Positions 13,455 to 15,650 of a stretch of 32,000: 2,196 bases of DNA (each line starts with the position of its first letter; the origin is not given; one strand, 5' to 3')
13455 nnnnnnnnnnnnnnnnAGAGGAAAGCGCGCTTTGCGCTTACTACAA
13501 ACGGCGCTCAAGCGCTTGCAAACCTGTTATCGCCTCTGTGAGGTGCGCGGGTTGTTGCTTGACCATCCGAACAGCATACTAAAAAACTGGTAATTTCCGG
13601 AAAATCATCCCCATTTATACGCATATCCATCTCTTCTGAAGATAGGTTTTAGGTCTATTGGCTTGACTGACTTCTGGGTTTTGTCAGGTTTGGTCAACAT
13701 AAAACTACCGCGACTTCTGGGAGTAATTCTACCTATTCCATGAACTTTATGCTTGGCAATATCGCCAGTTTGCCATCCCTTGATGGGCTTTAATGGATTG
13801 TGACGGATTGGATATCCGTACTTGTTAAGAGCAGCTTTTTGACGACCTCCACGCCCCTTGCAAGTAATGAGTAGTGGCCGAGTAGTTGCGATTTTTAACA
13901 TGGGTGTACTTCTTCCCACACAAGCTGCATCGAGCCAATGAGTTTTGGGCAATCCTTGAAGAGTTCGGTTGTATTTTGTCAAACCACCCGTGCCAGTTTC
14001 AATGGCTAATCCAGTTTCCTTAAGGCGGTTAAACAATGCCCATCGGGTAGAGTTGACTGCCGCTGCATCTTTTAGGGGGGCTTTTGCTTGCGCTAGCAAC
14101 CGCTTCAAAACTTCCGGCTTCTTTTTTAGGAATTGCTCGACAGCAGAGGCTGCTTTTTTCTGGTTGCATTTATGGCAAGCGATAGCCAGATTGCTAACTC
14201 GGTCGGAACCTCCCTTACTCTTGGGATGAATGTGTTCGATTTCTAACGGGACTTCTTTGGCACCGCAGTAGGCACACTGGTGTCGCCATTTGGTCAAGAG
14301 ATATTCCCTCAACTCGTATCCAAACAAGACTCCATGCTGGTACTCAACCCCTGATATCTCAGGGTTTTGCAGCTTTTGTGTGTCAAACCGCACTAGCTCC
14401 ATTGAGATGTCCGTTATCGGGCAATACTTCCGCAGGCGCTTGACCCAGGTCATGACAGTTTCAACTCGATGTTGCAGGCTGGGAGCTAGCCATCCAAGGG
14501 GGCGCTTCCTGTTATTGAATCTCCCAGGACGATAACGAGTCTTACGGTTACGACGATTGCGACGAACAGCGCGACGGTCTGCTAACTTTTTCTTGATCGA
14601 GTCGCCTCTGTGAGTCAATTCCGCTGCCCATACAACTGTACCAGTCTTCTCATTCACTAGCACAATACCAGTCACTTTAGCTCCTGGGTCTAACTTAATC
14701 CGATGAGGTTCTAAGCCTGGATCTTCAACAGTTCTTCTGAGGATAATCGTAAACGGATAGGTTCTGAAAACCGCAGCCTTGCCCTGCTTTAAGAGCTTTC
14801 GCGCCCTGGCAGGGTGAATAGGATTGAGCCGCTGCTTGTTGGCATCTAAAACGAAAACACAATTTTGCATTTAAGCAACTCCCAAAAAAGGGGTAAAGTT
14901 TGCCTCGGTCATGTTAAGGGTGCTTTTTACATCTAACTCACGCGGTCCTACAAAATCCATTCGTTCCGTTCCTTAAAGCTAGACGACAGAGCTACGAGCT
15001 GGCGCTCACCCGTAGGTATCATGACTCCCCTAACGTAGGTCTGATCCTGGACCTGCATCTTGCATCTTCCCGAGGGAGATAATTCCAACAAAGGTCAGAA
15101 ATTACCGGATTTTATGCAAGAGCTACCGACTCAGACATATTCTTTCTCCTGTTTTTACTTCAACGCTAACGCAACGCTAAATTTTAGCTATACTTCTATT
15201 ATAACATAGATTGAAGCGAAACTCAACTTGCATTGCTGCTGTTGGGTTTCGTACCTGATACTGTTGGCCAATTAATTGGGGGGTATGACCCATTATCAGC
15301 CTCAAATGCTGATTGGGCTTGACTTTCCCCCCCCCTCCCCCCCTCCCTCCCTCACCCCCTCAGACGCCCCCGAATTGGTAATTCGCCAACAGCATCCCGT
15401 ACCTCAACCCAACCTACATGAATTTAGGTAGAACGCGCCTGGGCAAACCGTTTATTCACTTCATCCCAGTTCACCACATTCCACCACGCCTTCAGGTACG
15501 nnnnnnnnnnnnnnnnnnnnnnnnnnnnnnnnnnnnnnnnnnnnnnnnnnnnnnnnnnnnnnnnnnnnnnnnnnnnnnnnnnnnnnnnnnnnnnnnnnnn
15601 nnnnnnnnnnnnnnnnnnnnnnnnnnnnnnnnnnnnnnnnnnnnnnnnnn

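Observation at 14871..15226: ~320-nt ORF-free leader with a near-consensus promoter: candidate omega-RNA / HEARO RNA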

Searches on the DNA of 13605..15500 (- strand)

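Call 4: search_rna_families(source=window, start=14700, end=15500, threshold=evalue, max_evalue=10, show_alignments=3)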
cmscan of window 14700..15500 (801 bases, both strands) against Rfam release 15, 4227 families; matches with E-value up to 10: 4.
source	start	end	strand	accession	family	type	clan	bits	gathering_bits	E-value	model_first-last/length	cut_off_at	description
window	14893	15063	-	RF02033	HEARO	Gene;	-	74.7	83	4e-15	1-211/211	no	HNH endonuclease-associated RNA and ORF (HEARO) RNA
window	15341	15448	+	RF01986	ZEB2_AS1_3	Gene; lncRNA;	-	13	55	4.3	1-100/100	no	ZEB2 antisense RNA 1 conserved region 3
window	15188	15239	-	RF02079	STnc180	Gene; sRNA;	-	12.8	50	9.4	15-66/208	no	Enterobacterial sRNA STnc180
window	15297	15310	+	RF04333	Plastid-ycf3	Intron;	-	11.9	55.2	8.3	31-44/47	no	Plastid-ycf3 group II-D1 intron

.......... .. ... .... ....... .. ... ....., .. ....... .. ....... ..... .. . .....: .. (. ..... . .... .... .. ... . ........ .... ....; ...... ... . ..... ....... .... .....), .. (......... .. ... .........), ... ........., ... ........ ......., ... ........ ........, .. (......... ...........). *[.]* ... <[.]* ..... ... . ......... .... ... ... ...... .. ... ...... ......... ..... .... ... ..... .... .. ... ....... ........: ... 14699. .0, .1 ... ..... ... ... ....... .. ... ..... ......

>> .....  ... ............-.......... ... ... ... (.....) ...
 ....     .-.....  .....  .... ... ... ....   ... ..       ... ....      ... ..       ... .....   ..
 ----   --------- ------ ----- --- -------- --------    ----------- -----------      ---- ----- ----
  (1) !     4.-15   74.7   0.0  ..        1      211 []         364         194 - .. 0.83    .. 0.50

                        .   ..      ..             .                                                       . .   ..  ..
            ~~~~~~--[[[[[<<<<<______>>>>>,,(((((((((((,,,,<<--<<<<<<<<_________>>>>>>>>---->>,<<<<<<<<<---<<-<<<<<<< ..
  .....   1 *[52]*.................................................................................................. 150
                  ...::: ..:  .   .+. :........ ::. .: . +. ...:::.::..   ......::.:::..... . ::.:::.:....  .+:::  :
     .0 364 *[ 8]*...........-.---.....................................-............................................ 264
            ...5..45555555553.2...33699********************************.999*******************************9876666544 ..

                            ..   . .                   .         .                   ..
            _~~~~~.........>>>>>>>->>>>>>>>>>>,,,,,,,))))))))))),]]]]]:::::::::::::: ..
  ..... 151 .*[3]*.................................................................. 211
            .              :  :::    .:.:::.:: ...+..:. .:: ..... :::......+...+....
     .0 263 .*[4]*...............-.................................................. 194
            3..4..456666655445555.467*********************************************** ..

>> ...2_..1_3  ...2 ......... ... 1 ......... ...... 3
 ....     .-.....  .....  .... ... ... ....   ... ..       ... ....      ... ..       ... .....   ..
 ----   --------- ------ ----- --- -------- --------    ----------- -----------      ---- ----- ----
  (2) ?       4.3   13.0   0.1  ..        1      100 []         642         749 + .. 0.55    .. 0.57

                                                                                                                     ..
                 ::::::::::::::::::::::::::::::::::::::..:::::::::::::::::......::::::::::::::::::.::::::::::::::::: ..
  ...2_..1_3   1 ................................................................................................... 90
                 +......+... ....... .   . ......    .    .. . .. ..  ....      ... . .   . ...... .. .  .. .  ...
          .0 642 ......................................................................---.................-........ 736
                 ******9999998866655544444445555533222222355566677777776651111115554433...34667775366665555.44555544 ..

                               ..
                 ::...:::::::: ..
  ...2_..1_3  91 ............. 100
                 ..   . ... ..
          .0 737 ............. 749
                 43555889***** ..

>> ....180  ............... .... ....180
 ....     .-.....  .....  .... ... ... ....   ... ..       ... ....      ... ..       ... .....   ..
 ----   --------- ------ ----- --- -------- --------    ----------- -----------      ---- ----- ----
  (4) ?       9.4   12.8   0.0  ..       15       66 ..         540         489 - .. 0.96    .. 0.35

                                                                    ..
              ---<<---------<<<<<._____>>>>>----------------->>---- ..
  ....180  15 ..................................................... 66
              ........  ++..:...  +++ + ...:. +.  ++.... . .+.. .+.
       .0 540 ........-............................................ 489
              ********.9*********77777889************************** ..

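Call 13: search_rna_families(sources=[L001, L002, L003, L004, L005, L006, L008, L009, L010, L011, L012, L013, L014, L015, L016, L017, L018, L019, L020, L021], threshold=gathering)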
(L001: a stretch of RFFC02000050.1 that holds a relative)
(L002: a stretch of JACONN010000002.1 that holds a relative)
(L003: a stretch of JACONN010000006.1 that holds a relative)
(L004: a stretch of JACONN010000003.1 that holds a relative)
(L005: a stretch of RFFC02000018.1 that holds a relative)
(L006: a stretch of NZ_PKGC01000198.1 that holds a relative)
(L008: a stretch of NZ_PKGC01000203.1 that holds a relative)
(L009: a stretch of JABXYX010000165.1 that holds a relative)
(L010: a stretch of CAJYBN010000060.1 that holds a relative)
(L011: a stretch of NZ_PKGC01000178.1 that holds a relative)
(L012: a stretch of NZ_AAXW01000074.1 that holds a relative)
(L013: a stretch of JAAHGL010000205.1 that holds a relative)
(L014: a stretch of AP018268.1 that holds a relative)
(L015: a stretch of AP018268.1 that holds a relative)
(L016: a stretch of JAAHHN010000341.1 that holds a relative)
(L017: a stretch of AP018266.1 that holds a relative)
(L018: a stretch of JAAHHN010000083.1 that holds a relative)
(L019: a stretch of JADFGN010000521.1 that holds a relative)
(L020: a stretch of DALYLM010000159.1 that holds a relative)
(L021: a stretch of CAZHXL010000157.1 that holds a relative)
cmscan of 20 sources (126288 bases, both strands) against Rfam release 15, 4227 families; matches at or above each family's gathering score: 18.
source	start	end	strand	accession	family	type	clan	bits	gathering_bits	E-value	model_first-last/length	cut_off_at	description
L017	2755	2972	+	RF02033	HEARO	Gene;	-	152.7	83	7e-32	1-211/211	no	HNH endonuclease-associated RNA and ORF (HEARO) RNA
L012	2752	2970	+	RF02033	HEARO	Gene;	-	149.5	83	4.1e-31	1-211/211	no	HNH endonuclease-associated RNA and ORF (HEARO) RNA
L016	2638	2863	+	RF02033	HEARO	Gene;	-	143.9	83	9.5e-30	1-211/211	no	HNH endonuclease-associated RNA and ORF (HEARO) RNA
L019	1606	1845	+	RF02033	HEARO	Gene;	-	134.3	83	2e-27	1-211/211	no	HNH endonuclease-associated RNA and ORF (HEARO) RNA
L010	2177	2397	+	RF02033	HEARO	Gene;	-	133.3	83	3.7e-27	1-211/211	no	HNH endonuclease-associated RNA and ORF (HEARO) RNA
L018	2751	2972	+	RF02033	HEARO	Gene;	-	130.7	83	1.6e-26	1-211/211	no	HNH endonuclease-associated RNA and ORF (HEARO) RNA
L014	2706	2928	+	RF02033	HEARO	Gene;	-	130.5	83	1.8e-26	1-211/211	no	HNH endonuclease-associated RNA and ORF (HEARO) RNA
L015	2706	2928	+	RF02033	HEARO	Gene;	-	130.5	83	1.8e-26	1-211/211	no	HNH endonuclease-associated RNA and ORF (HEARO) RNA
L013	2751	2973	+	RF02033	HEARO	Gene;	-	128.1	83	6.8e-26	1-211/211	no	HNH endonuclease-associated RNA and ORF (HEARO) RNA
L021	2739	2965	+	RF02033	HEARO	Gene;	-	119.8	83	7e-24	1-211/211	no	HNH endonuclease-associated RNA and ORF (HEARO) RNA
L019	1263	1456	+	RF00174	Cobalamin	Cis-reg; riboswitch;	CL00101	114.5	31.5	1.2e-27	1-189/189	no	Cobalamin riboswitch aptamer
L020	2756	2972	+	RF02033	HEARO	Gene;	-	96.7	83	2.8e-18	1-211/211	no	HNH endonuclease-associated RNA and ORF (HEARO) RNA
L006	4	166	+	RF02033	HEARO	Gene;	-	89.1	83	2.1e-16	1-211/211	no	HNH endonuclease-associated RNA and ORF (HEARO) RNA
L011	4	166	+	RF02033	HEARO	Gene;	-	89.1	83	2.1e-16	1-211/211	no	HNH endonuclease-associated RNA and ORF (HEARO) RNA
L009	2756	2978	+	RF02033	HEARO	Gene;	-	87.2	83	5.8e-16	1-211/211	no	HNH endonuclease-associated RNA and ORF (HEARO) RNA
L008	2280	2496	+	RF02033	HEARO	Gene;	-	84.2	83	3.2e-15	1-211/211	no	HNH endonuclease-associated RNA and ORF (HEARO) RNA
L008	5473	5550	-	RF00029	Intron_gpII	Intron;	-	63.1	40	9.3e-10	1-77/77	no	Group II catalytic intron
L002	1565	1641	+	RF00029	Intron_gpII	Intron;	-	53.7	40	2e-07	1-77/77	no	Group II catalytic intron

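Call 15: search_rna_families(source=L008, start=2150, end=2560, threshold=evalue, max_evalue=0.001, show_alignments=1)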
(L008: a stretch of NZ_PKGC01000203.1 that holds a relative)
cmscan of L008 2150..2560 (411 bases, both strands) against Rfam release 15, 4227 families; matches with E-value up to 0.001: 1.
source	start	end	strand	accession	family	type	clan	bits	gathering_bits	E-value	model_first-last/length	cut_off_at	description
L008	2280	2496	+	RF02033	HEARO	Gene;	-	84.2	83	1.1e-17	1-211/211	no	HNH endonuclease-associated RNA and ORF (HEARO) RNA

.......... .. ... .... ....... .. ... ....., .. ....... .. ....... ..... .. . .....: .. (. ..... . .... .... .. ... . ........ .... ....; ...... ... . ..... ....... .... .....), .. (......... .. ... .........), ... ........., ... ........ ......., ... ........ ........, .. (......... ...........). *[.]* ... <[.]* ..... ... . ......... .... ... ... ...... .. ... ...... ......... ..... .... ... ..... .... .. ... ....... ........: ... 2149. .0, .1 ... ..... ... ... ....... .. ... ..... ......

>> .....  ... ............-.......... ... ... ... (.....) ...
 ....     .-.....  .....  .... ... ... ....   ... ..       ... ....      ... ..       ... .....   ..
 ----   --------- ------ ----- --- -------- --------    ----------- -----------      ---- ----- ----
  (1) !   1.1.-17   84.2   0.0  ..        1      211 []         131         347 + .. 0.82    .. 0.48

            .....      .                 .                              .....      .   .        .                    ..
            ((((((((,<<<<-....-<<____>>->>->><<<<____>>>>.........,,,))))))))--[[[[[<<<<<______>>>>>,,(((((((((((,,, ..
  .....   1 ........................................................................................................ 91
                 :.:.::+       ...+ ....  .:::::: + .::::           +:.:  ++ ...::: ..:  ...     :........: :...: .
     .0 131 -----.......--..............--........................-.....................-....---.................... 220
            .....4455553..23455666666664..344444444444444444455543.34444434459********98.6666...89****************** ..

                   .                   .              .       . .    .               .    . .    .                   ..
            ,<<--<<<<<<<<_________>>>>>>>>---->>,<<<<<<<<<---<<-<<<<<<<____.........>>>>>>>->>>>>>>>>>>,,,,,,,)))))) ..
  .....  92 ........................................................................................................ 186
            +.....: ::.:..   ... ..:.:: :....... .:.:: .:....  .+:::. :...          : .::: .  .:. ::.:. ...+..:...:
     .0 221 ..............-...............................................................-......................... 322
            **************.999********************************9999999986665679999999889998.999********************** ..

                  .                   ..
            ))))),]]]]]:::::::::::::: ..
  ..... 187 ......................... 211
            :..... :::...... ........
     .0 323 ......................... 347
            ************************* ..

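Call 16: search_rna_families(source=L017, start=2650, end=3030, threshold=evalue, max_evalue=0.001, show_alignments=1)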
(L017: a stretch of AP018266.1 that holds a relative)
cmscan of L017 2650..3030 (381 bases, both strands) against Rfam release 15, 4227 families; matches with E-value up to 0.001: 1.
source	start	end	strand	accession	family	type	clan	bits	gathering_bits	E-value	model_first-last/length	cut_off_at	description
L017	2755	2972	+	RF02033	HEARO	Gene;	-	152.7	83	2.1e-34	1-211/211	no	HNH endonuclease-associated RNA and ORF (HEARO) RNA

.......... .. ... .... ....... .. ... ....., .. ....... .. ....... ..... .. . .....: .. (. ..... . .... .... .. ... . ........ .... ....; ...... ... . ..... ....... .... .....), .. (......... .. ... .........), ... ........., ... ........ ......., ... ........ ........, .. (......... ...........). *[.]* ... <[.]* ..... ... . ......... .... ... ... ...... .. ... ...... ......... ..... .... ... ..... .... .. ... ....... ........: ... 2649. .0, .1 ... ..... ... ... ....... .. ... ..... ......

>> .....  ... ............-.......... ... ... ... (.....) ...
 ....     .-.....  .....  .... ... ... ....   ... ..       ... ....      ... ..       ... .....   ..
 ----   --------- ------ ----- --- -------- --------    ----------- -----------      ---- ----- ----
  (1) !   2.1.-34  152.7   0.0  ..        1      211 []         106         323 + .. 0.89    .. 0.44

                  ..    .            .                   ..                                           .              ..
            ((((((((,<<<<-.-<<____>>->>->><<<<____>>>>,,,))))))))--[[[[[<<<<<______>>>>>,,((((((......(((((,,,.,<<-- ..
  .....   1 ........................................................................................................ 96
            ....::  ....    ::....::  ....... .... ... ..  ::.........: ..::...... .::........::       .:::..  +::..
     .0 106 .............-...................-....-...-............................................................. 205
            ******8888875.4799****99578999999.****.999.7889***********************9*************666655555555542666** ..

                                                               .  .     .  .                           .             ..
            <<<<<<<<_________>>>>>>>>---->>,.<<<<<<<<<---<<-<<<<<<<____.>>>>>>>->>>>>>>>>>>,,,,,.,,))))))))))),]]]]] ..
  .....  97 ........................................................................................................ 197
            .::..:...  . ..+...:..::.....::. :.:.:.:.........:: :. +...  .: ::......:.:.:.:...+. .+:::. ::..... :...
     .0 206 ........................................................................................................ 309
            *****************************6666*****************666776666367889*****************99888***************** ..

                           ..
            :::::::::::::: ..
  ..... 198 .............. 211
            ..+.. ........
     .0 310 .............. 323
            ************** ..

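Call 38: build_rna_model(alignment_id=A1, structure=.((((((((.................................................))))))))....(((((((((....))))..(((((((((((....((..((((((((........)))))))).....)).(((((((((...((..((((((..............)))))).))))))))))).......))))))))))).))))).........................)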
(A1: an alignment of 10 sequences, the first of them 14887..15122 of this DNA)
Model R1 built from alignment A1 (10 sequences, 243 columns); structure: as given.
model positions 235; base pairs 55; branch points 3; effective number of sequences 1.23; information 0.589 bits per position. Calibrated on 0.2 Mb of random sequence (short: E-values are rough).
structure used (alignment columns):
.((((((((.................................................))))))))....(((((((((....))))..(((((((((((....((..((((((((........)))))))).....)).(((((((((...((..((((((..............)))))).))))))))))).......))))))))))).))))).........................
